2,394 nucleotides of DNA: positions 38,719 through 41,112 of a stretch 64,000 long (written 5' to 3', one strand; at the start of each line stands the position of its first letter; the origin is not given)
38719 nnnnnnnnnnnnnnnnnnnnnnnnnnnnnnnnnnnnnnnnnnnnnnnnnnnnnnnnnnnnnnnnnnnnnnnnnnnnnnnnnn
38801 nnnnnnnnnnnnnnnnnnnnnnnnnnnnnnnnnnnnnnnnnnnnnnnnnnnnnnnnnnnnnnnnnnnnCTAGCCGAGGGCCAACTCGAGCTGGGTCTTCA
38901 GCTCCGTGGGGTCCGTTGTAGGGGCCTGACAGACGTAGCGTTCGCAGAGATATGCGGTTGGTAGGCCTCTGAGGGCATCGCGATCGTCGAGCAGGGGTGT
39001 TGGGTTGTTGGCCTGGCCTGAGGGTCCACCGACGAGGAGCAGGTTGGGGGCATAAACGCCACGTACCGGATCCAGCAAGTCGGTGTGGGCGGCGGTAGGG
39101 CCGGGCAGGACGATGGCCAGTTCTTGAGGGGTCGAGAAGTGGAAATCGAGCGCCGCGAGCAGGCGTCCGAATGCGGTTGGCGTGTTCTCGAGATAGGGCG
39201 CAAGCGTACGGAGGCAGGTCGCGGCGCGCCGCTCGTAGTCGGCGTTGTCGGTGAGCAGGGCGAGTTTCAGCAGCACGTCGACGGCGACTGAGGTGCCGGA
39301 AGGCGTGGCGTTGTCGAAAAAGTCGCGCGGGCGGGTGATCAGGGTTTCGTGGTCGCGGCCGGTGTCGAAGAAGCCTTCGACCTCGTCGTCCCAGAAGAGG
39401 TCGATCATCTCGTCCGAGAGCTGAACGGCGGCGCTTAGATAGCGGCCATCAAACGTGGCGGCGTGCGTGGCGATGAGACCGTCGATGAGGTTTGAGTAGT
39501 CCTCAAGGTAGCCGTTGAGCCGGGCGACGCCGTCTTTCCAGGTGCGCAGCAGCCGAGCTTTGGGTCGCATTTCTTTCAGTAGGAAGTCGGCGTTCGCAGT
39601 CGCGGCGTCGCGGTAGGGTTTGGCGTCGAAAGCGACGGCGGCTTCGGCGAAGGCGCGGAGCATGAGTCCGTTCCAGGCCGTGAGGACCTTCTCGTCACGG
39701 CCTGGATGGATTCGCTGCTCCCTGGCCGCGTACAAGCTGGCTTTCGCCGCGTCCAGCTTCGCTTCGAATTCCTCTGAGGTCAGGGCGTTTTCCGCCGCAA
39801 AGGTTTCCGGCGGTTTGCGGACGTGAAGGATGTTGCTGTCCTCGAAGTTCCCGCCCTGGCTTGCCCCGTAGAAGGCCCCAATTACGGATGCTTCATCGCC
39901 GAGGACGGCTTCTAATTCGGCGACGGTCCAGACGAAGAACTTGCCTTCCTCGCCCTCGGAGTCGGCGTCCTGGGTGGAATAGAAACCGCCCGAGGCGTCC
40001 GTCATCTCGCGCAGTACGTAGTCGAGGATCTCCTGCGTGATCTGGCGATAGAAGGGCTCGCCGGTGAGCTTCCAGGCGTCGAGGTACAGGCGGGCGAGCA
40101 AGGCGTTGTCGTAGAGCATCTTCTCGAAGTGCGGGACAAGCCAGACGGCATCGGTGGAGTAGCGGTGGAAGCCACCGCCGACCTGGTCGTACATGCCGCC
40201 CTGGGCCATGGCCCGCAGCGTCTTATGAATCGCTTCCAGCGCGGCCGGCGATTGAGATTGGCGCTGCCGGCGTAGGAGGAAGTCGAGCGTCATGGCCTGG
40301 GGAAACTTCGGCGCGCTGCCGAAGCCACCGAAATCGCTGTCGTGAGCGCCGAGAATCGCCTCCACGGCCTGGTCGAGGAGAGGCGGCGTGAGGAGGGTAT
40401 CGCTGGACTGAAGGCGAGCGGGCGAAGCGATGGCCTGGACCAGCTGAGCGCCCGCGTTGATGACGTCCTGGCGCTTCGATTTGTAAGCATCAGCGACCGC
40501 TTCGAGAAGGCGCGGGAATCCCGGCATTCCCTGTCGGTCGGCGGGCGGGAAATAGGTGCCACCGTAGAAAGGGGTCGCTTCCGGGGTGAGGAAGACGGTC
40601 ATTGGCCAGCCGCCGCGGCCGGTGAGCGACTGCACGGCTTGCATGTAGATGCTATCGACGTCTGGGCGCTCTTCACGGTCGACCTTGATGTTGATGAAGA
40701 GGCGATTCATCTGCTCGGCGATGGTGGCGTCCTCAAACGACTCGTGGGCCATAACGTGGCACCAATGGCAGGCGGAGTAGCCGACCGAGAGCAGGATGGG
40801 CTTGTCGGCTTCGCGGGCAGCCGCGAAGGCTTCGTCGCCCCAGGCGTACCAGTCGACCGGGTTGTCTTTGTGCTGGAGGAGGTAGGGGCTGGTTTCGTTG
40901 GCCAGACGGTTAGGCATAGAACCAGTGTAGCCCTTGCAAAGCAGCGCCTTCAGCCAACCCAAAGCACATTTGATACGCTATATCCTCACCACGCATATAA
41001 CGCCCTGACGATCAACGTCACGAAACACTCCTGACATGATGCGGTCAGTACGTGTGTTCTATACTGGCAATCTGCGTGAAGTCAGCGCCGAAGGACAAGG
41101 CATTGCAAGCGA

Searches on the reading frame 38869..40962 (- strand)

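Call 7: search_protein_families(library=pfam, proteins=[window:38869-40962:-])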
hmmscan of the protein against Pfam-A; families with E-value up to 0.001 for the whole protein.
window:38869-40962:- (697 aa): 3 families
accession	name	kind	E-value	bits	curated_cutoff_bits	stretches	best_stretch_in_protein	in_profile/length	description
PF03190.21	Thioredox_DsbH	-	3.1e-77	258.5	27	1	18-178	2-162/163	Protein of unknown function, DUF255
PF13899.12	Thioredoxin_7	-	7e-09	36.1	27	1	37-127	1-83/83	Thioredoxin-like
PF07470.19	Glyco_hydro_88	-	0.00032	20.2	26.6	0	279-329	69-120/352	Glycosyl Hydrolase Family 88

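Call 8: search_protein_families(library=ncbifam, proteins=[window:38869-40962:-])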
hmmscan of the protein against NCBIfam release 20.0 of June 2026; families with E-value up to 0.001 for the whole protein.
window:38869-40962:- (697 aa): 1 family
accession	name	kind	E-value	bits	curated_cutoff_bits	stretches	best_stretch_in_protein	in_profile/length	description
NF045694.1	seleno_TsoB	exception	4.5e-06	25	805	1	34-126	455-544/572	rhodanese/DsbD fusion-like selenoprotein TsoB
